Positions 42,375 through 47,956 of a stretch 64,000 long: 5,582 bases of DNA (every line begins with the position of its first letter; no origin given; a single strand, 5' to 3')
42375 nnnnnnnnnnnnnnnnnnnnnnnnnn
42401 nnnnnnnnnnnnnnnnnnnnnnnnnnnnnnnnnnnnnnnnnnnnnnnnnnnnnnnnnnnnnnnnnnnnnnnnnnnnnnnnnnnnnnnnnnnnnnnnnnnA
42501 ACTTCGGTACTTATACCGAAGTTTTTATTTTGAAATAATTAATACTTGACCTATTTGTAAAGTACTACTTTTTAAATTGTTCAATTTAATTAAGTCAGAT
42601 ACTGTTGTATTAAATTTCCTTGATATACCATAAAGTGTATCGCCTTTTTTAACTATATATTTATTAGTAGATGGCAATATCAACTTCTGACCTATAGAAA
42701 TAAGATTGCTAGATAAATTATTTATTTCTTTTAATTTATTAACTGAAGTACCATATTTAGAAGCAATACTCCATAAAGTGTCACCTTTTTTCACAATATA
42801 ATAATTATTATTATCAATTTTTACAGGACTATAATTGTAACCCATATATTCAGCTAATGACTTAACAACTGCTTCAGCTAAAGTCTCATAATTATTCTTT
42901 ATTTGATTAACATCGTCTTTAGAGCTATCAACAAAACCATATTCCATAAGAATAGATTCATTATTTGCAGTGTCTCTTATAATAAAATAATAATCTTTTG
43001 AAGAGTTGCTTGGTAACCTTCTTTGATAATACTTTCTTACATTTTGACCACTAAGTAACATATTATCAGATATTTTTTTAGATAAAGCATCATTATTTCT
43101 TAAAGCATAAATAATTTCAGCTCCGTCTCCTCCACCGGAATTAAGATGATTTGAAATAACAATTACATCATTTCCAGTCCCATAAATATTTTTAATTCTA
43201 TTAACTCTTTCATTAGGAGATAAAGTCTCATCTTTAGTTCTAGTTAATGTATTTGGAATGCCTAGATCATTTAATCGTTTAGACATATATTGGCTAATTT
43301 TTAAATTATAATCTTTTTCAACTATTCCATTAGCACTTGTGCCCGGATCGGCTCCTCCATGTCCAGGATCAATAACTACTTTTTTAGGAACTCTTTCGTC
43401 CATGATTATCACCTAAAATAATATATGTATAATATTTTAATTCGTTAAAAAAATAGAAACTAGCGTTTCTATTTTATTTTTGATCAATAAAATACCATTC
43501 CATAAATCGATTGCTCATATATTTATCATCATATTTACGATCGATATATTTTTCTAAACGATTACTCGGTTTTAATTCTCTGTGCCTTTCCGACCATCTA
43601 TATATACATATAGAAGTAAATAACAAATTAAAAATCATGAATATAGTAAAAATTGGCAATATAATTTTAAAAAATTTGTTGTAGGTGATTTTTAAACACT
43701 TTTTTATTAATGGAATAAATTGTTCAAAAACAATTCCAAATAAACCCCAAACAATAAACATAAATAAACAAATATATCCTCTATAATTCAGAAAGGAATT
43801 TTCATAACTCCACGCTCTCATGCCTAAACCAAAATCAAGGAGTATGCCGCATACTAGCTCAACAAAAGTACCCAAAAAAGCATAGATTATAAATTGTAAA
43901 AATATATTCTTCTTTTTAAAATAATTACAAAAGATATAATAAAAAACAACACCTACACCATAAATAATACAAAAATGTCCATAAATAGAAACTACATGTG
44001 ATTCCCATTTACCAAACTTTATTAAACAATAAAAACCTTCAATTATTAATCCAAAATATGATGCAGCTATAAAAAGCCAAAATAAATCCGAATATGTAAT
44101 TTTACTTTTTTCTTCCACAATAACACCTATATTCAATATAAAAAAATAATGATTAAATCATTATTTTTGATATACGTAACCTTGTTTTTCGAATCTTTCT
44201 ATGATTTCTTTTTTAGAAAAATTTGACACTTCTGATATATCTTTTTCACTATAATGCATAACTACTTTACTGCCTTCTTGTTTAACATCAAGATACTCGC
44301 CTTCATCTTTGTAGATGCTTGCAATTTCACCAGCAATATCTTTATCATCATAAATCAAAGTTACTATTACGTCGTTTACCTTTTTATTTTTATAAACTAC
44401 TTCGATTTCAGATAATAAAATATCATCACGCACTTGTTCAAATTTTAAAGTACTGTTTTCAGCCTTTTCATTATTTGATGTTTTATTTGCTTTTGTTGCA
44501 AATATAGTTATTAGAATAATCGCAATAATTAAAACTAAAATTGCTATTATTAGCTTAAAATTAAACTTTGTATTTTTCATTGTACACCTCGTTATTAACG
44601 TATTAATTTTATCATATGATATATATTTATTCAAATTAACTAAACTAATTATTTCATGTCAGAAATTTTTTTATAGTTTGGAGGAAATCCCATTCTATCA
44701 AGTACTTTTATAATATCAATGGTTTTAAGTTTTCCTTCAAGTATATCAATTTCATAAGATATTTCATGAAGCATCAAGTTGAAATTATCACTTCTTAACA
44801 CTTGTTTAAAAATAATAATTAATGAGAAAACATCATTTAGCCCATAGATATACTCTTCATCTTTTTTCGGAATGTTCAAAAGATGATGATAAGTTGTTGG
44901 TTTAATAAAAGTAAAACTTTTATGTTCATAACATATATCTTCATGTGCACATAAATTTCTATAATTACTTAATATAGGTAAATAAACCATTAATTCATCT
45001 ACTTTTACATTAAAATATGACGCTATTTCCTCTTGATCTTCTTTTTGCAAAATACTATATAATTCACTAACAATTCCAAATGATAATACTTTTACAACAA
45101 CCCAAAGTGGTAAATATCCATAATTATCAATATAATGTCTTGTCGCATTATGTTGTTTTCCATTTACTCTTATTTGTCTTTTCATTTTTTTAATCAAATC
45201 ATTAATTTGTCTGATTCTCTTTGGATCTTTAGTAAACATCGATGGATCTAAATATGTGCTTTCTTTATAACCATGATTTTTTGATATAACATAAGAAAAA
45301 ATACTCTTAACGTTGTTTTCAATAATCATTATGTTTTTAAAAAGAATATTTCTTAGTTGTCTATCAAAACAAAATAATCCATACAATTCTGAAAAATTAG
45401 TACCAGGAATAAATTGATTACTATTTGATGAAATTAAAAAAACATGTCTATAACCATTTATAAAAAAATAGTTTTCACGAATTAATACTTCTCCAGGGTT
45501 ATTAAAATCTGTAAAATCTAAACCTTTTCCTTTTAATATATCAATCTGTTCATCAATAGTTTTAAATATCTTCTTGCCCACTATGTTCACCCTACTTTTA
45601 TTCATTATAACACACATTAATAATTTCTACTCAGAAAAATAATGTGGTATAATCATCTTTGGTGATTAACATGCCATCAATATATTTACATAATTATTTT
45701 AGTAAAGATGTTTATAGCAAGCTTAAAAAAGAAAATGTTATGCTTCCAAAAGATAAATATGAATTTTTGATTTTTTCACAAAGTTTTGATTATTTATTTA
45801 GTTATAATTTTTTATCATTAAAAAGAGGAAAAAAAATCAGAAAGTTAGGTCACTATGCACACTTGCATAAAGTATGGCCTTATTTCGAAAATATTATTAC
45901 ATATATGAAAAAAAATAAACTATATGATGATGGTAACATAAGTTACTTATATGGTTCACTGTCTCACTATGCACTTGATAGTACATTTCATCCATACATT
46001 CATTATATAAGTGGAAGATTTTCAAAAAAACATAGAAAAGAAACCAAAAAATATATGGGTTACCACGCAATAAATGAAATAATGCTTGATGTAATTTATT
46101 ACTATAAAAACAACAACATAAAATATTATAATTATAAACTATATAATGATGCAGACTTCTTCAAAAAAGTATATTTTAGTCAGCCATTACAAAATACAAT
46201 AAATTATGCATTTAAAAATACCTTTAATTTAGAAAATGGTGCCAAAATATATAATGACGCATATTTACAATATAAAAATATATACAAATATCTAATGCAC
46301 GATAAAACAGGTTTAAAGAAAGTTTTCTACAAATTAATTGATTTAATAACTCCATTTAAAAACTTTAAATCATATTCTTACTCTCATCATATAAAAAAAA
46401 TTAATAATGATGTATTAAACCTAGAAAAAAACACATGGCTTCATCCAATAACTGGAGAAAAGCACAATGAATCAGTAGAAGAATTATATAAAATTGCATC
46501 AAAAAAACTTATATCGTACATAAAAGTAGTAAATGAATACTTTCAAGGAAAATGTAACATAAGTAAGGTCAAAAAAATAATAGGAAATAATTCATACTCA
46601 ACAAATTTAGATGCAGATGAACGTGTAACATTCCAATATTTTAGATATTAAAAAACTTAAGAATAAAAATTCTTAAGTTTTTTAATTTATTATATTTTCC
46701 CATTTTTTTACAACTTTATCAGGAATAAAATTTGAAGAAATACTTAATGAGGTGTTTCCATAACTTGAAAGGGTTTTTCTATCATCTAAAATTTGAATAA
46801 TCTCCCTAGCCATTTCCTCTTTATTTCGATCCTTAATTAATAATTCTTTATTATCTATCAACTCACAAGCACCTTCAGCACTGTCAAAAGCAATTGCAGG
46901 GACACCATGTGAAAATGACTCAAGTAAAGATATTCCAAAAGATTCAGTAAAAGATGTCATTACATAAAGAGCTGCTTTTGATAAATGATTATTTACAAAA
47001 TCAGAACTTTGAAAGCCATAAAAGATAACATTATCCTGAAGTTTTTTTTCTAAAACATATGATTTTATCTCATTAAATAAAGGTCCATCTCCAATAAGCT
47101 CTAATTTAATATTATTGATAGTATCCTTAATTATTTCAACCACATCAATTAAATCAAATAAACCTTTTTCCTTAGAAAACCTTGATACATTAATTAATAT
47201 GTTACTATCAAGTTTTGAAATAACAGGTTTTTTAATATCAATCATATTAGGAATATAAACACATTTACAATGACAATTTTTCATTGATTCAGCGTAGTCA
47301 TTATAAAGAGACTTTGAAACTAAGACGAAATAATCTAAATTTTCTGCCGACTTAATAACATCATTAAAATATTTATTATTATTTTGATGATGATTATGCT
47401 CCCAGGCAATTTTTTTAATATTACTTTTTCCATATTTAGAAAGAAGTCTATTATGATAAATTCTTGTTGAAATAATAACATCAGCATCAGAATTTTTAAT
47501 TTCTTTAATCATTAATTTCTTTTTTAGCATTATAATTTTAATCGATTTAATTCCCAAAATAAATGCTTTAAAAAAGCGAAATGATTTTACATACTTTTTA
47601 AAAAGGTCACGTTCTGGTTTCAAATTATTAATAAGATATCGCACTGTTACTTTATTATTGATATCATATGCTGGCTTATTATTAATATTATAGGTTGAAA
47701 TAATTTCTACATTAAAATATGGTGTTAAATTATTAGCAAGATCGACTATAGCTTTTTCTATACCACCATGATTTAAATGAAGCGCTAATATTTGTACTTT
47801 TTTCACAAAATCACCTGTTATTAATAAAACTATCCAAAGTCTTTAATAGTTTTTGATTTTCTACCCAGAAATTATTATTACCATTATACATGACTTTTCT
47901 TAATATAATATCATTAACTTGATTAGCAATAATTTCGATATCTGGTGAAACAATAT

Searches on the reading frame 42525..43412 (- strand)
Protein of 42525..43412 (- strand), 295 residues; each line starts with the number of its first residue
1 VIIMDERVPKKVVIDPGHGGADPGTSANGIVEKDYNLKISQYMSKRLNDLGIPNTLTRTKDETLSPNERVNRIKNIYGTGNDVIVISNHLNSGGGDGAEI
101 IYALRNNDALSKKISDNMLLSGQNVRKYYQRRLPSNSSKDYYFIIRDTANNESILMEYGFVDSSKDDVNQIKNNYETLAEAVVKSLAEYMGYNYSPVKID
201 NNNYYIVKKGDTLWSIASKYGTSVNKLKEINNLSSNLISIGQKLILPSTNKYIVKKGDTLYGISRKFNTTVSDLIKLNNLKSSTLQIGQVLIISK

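Call 5: search_protein_families(library=pfam, max_evalue=0.1, proteins=[window:42525-43412:-])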
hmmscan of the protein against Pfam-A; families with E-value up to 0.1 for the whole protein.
window:42525-43412:- (295 aa): 11 families
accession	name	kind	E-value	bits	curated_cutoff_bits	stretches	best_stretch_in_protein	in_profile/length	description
PF01476.26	LysM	-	1.8e-36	124.3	20.9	2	205-247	1-43/43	LysM domain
PF01520.23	Amidase_3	-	1.6e-28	100.3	27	1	12-187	1-173/174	N-acetylmuramoyl-L-alanine amidase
PF23473.1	LysM3_LYK4_5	-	3.2e-10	40.4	29.3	2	252-284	5-37/48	LYK4/5 LysM3 domain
PF23462.1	LysM3_NFP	-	5.3e-06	27.3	28.1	1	252-282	5-35/48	NFP LysM3 domain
PF23446.1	LysM1_NFP_LYK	-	6.5e-06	27.4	36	0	259-293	17-53/60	NFP/LYK LysM1 domain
PF23577.1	LysM_RLK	-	0.00075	19.9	27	0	207-228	5-26/44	LysM domain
PF23457.1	LysM2_NFP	-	0.0019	18.7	36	0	251-292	7-52/56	NFP LysM2 domain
PF00570.28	HRDC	-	0.015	15.7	23.8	0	203-237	22-56/68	HRDC domain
PF23472.1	LysM2_CERK1_LYK3_4_5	-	0.016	15.5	27.4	0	202-247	5-54/56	LYK3/4/5 LysM2 domain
PF04225.17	LysM_OapA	-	0.024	15.2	22.3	0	250-281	3-34/85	Opacity-associated protein A LysM-like domain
PF13693.12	HTH_35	-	0.081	13.4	25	0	98-135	5-42/75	Winged helix-turn-helix DNA-binding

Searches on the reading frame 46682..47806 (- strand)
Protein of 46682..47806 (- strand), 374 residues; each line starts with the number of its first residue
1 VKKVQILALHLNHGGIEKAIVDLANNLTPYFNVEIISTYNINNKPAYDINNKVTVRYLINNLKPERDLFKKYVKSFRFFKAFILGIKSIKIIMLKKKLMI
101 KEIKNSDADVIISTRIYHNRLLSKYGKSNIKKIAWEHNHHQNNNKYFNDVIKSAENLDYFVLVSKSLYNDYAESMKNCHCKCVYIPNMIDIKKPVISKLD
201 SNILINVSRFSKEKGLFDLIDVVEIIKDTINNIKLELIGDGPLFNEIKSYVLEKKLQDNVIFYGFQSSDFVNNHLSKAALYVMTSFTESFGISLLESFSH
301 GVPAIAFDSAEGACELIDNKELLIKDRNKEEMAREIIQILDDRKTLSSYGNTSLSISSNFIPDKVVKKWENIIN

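Call 63: search_protein_families(library=pfam, max_evalue=0.001, proteins=[window:46682-47806:-])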
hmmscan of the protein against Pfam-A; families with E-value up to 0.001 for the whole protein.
window:46682-47806:- (374 aa): 4 families
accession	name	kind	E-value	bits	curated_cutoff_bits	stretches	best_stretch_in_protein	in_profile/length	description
PF00534.26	Glycos_transf_1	-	2.1e-36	125.5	26.4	1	192-351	6-167/172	Glycosyl transferases group 1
PF13692.12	Glyco_trans_1_4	-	1.7e-26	93.6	27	1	203-342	3-142/142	Glycosyl transferases group 1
PF20706.3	GT4-conflict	-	6.4e-06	25.8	26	1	268-327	272-324/385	Family 4 Glycosyltransferase in conflict systems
PF13439.12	Glyco_transf_4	-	1.3e-05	25.7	28.5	1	14-192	2-169/170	Glycosyltransferase Family 4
